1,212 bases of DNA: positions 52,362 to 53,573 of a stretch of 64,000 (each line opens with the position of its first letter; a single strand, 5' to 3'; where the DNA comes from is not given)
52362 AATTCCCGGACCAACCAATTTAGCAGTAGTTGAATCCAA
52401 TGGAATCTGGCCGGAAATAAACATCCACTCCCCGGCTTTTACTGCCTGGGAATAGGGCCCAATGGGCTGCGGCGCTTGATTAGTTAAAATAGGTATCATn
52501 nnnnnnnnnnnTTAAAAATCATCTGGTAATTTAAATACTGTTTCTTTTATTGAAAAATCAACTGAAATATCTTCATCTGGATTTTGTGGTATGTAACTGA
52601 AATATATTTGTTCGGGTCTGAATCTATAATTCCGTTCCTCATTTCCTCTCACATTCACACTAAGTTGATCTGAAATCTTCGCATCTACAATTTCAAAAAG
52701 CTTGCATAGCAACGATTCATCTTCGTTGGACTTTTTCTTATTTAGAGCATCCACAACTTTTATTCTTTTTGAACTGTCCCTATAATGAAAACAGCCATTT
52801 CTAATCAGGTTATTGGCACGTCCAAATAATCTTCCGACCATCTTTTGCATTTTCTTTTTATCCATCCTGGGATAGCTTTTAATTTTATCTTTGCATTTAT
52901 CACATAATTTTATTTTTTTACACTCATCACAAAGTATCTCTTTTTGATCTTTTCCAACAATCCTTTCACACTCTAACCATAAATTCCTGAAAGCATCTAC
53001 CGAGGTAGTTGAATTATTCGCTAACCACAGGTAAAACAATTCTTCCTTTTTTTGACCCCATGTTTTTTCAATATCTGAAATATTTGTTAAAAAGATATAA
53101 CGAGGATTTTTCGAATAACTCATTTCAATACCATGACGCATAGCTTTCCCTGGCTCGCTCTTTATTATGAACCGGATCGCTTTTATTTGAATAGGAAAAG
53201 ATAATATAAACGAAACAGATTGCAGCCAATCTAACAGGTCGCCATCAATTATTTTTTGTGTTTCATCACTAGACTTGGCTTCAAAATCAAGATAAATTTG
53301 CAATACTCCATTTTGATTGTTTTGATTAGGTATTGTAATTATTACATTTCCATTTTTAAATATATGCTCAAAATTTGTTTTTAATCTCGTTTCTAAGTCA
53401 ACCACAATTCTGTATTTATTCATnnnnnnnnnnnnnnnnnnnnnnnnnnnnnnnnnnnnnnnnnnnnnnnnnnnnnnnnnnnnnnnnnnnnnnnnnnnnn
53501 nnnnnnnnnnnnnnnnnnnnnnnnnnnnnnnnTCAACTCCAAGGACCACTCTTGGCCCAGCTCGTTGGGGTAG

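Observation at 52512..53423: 303-aa ORF beside AbiE carries an R-x4-H (HEPN-like) motif and a double CxxC zinc ribbon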

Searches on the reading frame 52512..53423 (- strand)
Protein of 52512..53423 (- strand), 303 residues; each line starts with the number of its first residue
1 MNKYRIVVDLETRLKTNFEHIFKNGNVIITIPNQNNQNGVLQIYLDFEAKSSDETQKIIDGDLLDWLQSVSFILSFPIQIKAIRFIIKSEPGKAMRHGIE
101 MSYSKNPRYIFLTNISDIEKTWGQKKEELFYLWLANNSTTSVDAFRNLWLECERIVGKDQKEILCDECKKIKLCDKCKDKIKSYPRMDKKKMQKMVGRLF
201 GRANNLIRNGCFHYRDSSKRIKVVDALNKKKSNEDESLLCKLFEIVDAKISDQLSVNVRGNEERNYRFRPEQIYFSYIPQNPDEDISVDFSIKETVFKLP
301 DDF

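Call 3: search_protein_families(library=pfam, proteins=[window:52512-53423:-], max_evalue=1)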
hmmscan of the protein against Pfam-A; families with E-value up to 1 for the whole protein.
window:52512-53423:- (303 aa): 1 family
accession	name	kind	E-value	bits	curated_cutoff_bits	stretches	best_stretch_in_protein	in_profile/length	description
PF15350.11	ETAA1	-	0.028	13.1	27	1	103-273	627-803/818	Ewing's tumour-associated antigen 1 homologue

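Call 4: search_protein_families(library=padloc, proteins=[window:52512-53423:-], max_evalue=1)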
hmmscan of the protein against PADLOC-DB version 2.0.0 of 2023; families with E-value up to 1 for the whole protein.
window:52512-53423:- (303 aa): 0 families

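Call 5: search_protein_families(library=ncbifam, proteins=[window:52512-53423:-], max_evalue=10)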
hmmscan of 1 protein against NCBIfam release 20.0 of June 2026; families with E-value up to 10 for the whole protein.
window:52512-53423:- (303 aa): 0 families

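Call 6: search_protein_families(library=phrogs, proteins=[window:52512-53423:-], max_evalue=10)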
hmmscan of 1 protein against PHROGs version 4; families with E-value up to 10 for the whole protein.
window:52512-53423:- (303 aa): 2 families
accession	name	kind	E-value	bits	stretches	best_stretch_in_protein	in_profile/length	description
phrog_17769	-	unknown function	0.13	12.9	1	108-121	17-30/41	-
phrog_8579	-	unknown function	0.2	13.2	1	178-266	7-95/125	-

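Call 7: find_homologous_proteins(query=window:52512-53423:-, max_evalue=0.01)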
Query window:52512-53423:- (303 aa): 1 proteins with E <= 0.01 among 406 candidates.
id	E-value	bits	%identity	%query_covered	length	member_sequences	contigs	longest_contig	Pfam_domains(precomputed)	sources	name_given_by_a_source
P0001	2.0e-200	682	100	100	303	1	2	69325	-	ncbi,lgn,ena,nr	ncbi:hypothetical protein KAR34_12585 [bacterium]|nr:hypothetical protein [bacterium]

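Call 8: search_solved_structures(query=window:52512-53423:-, max_evalue=10)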
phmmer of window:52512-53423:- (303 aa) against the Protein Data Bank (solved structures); distinct sequences matched with E-value up to 10: 3.
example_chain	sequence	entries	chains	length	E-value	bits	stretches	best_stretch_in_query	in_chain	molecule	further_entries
7blg_A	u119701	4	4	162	0.98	11.7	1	14-94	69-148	family 32 carbohydrate-binding module from Bacteroides thetaiotaomicron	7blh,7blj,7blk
2o2o_A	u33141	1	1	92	1.3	11.3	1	253-284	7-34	SH3-domain kinase-binding protein 1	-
9i6f_H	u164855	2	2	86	1.4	11.2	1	9-70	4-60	Cytochrome c oxidase subunit 6B1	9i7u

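Call 12: find_encoding_contigs(protein=P0001, flank=10000, max_places=6)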
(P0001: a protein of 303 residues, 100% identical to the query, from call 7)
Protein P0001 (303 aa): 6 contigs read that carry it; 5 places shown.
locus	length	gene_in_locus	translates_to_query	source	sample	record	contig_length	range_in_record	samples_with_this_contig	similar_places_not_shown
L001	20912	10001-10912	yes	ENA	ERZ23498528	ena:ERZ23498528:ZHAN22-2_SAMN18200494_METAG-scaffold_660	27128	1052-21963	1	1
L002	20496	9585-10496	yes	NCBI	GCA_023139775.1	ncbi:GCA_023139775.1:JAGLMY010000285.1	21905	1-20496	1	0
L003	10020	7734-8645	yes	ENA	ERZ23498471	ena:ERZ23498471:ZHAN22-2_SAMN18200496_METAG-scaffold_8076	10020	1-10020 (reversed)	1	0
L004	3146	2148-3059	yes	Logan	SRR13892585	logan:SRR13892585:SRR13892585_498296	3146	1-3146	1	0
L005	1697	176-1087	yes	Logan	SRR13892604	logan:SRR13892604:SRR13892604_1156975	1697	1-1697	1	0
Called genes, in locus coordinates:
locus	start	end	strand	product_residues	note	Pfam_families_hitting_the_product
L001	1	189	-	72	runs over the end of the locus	-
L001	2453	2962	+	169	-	PF00383:dCMP_cyt_deam_1, PF14437:MafB19-deam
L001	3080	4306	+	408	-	PF01926:MMR_HSR1, PF02421:FeoB_N (weak), PF18128:HydF_dimer, PF18133:HydF_tetramer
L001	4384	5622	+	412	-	PF00015:MCPsignal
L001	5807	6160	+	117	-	PF01740:STAS, PF13466:STAS_2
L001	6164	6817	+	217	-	PF00753:Lactamase_B, PF23023:Anti-Pycsar_Apyc1 (faint), PF12706:Lactamase_B_2 (weak)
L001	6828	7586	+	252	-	PF18935:DUF5683 (faint)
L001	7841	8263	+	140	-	PF12161:HsdM_N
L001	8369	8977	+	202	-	PF13338:AbiEi_4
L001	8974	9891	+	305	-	PF08843:AbiEii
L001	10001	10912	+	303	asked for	-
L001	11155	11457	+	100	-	PF01042:Ribonuc_L-PSP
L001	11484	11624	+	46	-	-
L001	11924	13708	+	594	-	PF02518:HATPase_c, PF13589:HATPase_c_3, PF01119:DNA_mis_repair, PF08676:MutL_C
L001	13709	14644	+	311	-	PF01745:IPT, PF01715:IPPT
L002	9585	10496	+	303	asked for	-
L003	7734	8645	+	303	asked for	-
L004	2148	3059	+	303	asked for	-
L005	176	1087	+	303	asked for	-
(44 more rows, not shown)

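Call 13: list_cluster_members(proteins=[P0001])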
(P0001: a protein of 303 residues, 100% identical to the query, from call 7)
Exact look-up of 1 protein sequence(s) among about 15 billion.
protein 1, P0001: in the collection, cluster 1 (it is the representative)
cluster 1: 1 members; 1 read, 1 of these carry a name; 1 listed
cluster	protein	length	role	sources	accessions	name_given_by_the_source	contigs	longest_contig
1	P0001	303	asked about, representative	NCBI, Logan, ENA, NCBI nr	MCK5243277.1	hypothetical protein KAR34_12585 [bacterium] | hypothetical protein [bacterium]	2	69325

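Call 18: predict_structure(protein=window:52512-53423:-)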
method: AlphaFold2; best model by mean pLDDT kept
length: 303 residues; sequences in the alignment: 1
mean_pLDDT: 35.1   pTM: 0.25
mean pLDDT of the five models: 35.1, 34.2, 32.1, 30.7, 30.0
residues with pLDDT >= 90: 0; 70-90: 0; 50-70: 11; < 50: 292
segments of 3 or more residues with pLDDT < 50: 1-46, 48-56, 68-303
pLDDT, mean of each block of 10 residues (from residue 1): 27 37 37 38 47 49 50 42 40 33 28 31 31 28 31 31 29 39 39 39 33 27 31 38 35 30 32 33 37 32 32
secondary structure, 60 per line:
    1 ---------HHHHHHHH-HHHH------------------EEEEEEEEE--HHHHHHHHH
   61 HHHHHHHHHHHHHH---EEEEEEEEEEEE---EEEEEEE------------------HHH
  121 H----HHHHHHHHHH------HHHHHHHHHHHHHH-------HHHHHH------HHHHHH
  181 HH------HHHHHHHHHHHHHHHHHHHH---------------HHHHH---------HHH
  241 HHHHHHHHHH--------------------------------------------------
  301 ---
elements in order: H10-17 H19-22 E41-49 H52-74 E78-89 E93-99 H118-121 H126-135 H142-155 H163-168 H175-182 H189-208 H224-228 H238-250

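Call 19: search_protein_representatives(protein=window:52512-53423:-)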
Query: 303 residues. Proteins with E-value up to 0.001 (for the whole library): 6; up to 1e-10: 1; up to 1e-30: 1. The best 6 are listed.
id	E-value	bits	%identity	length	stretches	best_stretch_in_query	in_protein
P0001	6.2e-201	682.1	100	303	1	1-303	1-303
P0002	1.1e-04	37.8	27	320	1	1-170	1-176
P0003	1.5e-04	37.4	29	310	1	39-179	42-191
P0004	2.7e-04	36.6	28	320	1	23-188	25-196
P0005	5.2e-04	35.6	25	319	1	44-291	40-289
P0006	8.3e-04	35.0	25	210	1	3-185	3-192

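Call 23: find_homologous_proteins(query=A2, max_evalue=0.001)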
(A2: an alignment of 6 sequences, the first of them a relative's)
Query A2 (6 sequences) (303 aa, profile of the alignment): 2 proteins with E <= 0.001 among 3234 candidates.
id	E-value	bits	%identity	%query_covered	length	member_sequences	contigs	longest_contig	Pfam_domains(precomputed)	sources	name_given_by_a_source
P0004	1.7e-109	384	23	53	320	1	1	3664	-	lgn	-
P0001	9.9e-107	375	100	100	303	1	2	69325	-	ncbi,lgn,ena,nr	ncbi:hypothetical protein KAR34_12585 [bacterium]|nr:hypothetical protein [bacterium]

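Call 24: search_protein_families(library=pfam, alignment_id=A2, max_evalue=10)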
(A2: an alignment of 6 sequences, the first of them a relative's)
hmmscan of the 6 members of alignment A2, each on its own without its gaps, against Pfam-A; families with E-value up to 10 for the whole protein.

A. member 1, P0001 (303 aa): 1 family
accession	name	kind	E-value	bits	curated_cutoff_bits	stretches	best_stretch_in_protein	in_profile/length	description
PF15350.11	ETAA1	-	0.028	13.1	27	1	103-273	627-803/818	Ewing's tumour-associated antigen 1 homologue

B. families by the number of members that match (of 6 scanned): 3 families
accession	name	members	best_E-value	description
PF15350.11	ETAA1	1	0.028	Ewing's tumour-associated antigen 1 homologue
PF08535.16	KorB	1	0.074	KorB domain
PF07754.17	HVO_2753_ZBP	1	0.086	Small zinc finger protein HVO_2753-like, Zn-binding pocket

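Call 25: find_encoding_contigs(protein=P0004, flank=10000)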
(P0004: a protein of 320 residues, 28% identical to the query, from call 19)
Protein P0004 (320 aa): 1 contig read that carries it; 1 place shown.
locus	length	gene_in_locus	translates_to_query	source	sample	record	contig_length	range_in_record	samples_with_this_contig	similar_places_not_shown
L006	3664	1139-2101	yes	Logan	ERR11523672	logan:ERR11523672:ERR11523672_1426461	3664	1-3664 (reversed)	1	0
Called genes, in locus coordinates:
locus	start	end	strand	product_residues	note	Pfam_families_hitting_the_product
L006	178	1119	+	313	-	-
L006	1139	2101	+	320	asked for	-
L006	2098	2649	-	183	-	-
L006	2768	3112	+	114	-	-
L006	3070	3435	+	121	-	-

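Call 26: find_encoding_contigs(protein=P0002, flank=10000)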
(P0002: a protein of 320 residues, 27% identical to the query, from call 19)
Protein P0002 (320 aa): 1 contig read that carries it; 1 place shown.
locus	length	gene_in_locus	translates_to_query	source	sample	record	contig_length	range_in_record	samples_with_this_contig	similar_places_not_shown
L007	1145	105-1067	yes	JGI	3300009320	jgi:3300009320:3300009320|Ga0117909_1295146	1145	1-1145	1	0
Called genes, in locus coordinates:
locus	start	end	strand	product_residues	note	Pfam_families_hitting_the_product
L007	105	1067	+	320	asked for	-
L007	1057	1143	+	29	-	?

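Call 28: find_encoding_contigs(protein=P0003, flank=10000)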
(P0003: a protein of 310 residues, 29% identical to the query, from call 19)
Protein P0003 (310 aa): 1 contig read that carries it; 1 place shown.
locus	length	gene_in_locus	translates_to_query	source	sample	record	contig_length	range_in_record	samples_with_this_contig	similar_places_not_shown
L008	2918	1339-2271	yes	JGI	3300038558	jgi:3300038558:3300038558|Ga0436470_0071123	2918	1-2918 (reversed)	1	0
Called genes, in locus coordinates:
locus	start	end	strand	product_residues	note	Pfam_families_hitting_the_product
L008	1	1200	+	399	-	?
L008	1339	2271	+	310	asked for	-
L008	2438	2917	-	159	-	?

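Call 29: find_encoding_contigs(protein=P0005, flank=10000)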
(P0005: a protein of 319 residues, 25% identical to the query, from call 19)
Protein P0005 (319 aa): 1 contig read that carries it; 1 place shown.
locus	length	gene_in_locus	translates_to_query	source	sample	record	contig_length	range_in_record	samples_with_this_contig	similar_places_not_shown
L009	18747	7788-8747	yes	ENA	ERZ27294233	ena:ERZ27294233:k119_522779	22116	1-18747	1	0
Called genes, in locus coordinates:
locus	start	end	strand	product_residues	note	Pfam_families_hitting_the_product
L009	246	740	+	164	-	PF04461:YajQ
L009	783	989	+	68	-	PF00471:Ribosomal_L33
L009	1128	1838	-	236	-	-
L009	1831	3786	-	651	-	PF00723:Glyco_hydro_15, PF22422:MGH1-like_GH (weak)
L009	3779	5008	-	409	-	PF03065:Glyco_hydro_57, PF01522:Polysacc_deac_1 (weak)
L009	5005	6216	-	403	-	PF08323:Glyco_transf_5, PF13439:Glyco_transf_4, PF13579:Glyco_trans_4_4, PF20706:GT4-conflict, PF00534:Glycos_transf_1, PF13692:Glyco_trans_1_4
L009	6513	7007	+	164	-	-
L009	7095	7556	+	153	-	PF00702:Hydrolase, PF13419:HAD_2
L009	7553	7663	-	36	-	-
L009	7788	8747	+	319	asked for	-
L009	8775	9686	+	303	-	-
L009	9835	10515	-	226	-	-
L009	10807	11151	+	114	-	PF07876:Dabb (weak)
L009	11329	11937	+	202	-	-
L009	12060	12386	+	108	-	-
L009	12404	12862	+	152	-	PF13419:HAD_2, PF00702:Hydrolase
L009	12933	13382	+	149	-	PF14342:DUF4396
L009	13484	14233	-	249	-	PF00481:PP2C, PF13672:PP2C_2 (weak)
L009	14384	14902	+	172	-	-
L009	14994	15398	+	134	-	-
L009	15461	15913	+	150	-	PF06983:3-dmu-9_3-mt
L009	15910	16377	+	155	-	-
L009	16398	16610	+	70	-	-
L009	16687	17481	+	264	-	-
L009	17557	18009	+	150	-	PF03640:Lipoprotein_15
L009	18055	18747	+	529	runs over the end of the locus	-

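Call 30: find_encoding_contigs(protein=P0006, flank=10000)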
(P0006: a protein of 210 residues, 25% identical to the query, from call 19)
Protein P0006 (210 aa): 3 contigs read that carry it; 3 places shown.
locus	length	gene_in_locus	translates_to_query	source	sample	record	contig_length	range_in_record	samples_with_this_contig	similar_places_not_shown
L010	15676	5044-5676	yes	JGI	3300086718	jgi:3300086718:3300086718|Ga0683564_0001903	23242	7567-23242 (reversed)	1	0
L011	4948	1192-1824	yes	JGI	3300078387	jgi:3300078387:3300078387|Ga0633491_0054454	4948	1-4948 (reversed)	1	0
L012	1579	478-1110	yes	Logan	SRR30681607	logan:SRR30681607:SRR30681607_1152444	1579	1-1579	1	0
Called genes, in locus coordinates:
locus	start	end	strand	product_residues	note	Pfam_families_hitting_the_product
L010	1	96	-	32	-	?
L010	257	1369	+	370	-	PF03435:Sacchrp_dh_NADP, PF19362:DUF5938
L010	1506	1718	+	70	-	PF00364:Biotin_lipoyl, PF25919:BSH_CusB (weak)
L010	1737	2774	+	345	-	PF00676:E1_dh, PF02775:TPP_enzyme_C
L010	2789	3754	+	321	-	PF02779:Transket_pyr, PF02780:Transketolase_C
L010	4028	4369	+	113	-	-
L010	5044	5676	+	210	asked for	-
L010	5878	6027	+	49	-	-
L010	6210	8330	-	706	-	PF01011:PQQ, PF13360:PQQ_2, PF13570:Beta-prop_ACSF4 (faint), PF13360:PQQ_2, PF01011:PQQ, PF13442:Cytochrome_CBB3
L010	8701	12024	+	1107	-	PF13620:CarboxypepD_reg, PF25183:OMP_b-brl_4, PF00593:TonB_dep_Rec_b-barrel, PF25183:OMP_b-brl_4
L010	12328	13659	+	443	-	PF14535:AMP-binding_C_2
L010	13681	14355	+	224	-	PF00857:Isochorismatase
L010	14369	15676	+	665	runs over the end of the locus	PF05378:Hydant_A_N, PF01968:Hydantoinase_A, PF19278:Hydant_A_C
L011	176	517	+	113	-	-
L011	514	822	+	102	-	PF15731:MqsA_antitoxin (weak), PF01381:HTH_3 (weak)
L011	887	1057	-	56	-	-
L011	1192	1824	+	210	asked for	-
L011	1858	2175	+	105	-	-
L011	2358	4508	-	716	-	PF01011:PQQ, PF13360:PQQ_2, PF13570:Beta-prop_ACSF4 (faint), PF13360:PQQ_2, PF01011:PQQ, PF13442:Cytochrome_CBB3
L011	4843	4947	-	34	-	?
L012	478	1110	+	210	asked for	-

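Call 36: search_solved_structures(query=A2, max_evalue=10, show_alignments=2)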
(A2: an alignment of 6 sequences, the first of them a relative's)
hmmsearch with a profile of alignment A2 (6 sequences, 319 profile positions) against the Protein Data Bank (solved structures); distinct sequences matched with E-value up to 10: 9.
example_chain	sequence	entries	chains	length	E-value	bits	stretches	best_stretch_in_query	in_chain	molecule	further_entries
7en6_A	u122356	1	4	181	0.15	14.2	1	4-72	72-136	HTH-type transcriptional regulator MurR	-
7en5_A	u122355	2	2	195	0.18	14.1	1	4-71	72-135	HTH-type transcriptional regulator MurR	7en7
9dq5_C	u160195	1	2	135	0.2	13.9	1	74-155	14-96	Cytotoxic T-lymphocyte protein 4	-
9cpc_5I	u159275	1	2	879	0.41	12.9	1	189-237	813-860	EF-hand domain family member B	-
9dq4_A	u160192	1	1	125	0.72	12.1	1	79-155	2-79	Cytotoxic T-lymphocyte protein 4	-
6r3e_A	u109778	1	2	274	0.89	11.7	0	190-231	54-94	DNA (cytosine-5)-methyltransferase 3B,DNA (cytosine-5)-methyltransferase 3B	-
1dqt_A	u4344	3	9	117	1.3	11.2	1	80-155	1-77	CYTOTOXIC T LYMPHOCYTE ASSOCIATED ANTIGEN 4 | Cytotoxic T-lymphocyte protein 4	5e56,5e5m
7rro_1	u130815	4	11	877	2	10.6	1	189-236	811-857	EF-hand domain family member B | EF-hand domain-containing family member B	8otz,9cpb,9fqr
9qtr_i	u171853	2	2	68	5.8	9.1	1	171-189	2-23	Conserved protein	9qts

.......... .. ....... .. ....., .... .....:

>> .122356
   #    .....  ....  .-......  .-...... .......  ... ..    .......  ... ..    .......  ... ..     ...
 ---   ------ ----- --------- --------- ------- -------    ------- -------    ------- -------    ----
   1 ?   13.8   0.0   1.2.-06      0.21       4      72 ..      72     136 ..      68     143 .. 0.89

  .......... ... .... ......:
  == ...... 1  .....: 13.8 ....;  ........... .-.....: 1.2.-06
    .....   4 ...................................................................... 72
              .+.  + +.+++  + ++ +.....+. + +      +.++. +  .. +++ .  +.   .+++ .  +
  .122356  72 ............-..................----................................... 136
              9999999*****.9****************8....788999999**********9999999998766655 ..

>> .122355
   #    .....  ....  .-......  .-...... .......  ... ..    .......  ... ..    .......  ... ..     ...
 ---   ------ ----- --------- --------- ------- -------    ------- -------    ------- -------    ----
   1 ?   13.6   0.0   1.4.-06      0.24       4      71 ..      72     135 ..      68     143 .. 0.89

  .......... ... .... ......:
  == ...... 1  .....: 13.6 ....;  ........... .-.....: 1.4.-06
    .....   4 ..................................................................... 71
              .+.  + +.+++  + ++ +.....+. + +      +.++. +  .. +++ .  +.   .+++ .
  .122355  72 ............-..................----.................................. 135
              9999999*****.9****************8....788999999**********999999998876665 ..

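Call 38: find_related_loci(query=A3, collection=viral_contigs, flank=8000)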
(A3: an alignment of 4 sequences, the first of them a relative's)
Query A3 (320 aa) in viral_contigs; peptide patterns used: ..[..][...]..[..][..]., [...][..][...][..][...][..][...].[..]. (x = any residue, [..] = any of these).
126 stretches matched a pattern, but none encodes a relative of the query by tblastn (E <= 1e-3).

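Call 39: find_related_loci(query=P0001, collection=genome_contigs, flank=10000)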
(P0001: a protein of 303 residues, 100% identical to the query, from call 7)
Query P0001 (303 aa) in genome_contigs; peptide patterns used: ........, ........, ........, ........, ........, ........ (x = any residue, [..] = any of these).
92 stretches matched a pattern, but none encodes a relative of the query by tblastn (E <= 1e-3).

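Call 40: search_dna_similar(query=P0001, collection=plasmids, mode=protein, max_evalue=1)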
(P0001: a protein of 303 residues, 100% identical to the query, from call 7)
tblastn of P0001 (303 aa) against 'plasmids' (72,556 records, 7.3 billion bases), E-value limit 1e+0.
No match.

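Call 41: search_dna_similar(query=P0001, collection=phages, mode=protein, max_evalue=1)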
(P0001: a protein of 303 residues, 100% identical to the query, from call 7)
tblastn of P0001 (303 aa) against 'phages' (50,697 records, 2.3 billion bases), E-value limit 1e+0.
No match.

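Call 42: find_related_loci(query=A3, collection=metagenome_contigs, flank=8000)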
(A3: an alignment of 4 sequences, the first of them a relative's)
Query A3 (320 aa) in metagenome_contigs; peptide patterns used: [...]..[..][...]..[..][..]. (x = any residue, [..] = any of these).
106 stretches matched a pattern; 5 encode a relative of the query (tblastn E <= 1e-3); 5 distinct loci.
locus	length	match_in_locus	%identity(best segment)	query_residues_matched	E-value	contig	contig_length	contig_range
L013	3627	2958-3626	62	1-223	2e-100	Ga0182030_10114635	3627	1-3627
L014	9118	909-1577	28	1-220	1e-17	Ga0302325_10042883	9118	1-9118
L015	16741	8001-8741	20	50-293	5e-12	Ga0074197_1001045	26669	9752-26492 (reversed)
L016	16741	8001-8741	20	50-293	6e-12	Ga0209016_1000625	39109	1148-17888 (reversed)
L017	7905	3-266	30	134-220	9e-7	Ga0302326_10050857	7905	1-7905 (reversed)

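Call 49: search_protein_families(library=pfam, proteins=[L013:1393-2961:+, L006:178-1119:+, L006:2098-2649:-, L009:8775-9686:+, L016:8934-9566:+, L016:6607-7623:+, L011:176-517:+, L011:514-822:+, L009:9835-10515:-, L013:918-1346:-], max_evalue=0.1)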
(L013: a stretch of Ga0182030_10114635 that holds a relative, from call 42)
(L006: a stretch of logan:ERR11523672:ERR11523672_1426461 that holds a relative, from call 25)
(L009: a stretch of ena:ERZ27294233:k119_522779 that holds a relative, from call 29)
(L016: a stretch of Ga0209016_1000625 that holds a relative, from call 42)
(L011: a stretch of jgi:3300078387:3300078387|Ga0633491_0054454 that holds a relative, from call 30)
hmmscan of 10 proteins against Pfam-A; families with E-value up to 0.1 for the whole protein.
L013:1393-2961:+ (522 aa): 3 families
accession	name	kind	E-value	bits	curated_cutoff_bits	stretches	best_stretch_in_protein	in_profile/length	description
PF01909.29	NTP_transf_2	-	0.00015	22.5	21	1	305-346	6-45/93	Nucleotidyltransferase domain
PF18241.6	AvrM-A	-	0.051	14.4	27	0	216-312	40-125/147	Flax-rust effector AvrM-A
PF20529.3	DUF6744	-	0.07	12.5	27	1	215-314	113-213/314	Family of unknown function (DUF6744)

L006:178-1119:+ (313 aa): 1 family
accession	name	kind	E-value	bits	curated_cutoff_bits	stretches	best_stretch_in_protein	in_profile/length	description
PF15098.11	TMEM89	-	0.066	13.8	27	0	243-283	87-127/134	TMEM89 protein family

L006:2098-2649:- (183 aa): 2 families
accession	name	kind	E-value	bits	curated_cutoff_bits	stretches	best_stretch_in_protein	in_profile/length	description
PF11645.14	PDDEXK_5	-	4.1e-05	24.1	26.1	1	19-136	5-113/138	PD-(D/E)XK endonuclease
PF14280.11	DUF4365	-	0.00099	19.6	24.3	1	45-133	27-129/139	Domain of unknown function (DUF4365)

L009:8775-9686:+ (303 aa): 1 family
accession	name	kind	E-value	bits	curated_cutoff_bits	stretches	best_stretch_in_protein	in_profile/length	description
PF01343.23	Peptidase_S49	-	0.029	14.8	24.9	1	161-213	81-131/154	Peptidase family S49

L016:8934-9566:+ (210 aa): 0 families

L016:6607-7623:+ (338 aa): 0 families

L011:176-517:+ (113 aa): 2 families
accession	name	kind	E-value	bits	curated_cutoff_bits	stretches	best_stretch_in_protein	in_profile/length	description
PF06296.18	RelE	-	0.0083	16.8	27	1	58-104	50-95/120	RelE toxin of RelE / RelB toxin-antitoxin system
PF05973.20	Gp49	-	0.025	15.1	23.9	1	63-105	48-87/90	Phage derived protein Gp49-like (DUF891)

L011:514-822:+ (102 aa): 3 families
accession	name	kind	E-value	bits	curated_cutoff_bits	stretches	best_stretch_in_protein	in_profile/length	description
PF01381.28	HTH_3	-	8.2e-07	29.4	23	1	44-87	1-44/55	Helix-turn-helix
PF15731.11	MqsA_antitoxin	-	7.1e-06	26.6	30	1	34-98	64-128/131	Antitoxin component of bacterial toxin-antitoxin system, MqsA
PF13560.12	HTH_31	-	4.5e-05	24.1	27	1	42-87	4-50/64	Helix-turn-helix domain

L009:9835-10515:- (226 aa): 0 families

L013:918-1346:- (142 aa): 5 families
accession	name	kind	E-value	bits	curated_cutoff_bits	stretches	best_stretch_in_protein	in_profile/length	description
PF02796.21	HTH_7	-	1.6e-05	25.4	23.8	1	18-56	1-39/45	Helix-turn-helix domain of resolvase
PF13518.12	HTH_28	-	0.0011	19.4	25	1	30-64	4-38/52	Helix-turn-helix domain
PF20901.3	Sf6_terminase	-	0.0081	16.7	27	1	28-79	6-58/106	Bacteriophage Sf6, terminase small subunit-like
PF13384.12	HTH_23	-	0.016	15.4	24.6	1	26-61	5-40/50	Homeodomain-like domain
PF19998.4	fvmX1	-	0.022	14.3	27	1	62-134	190-265/269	FtsH ternary system domain X1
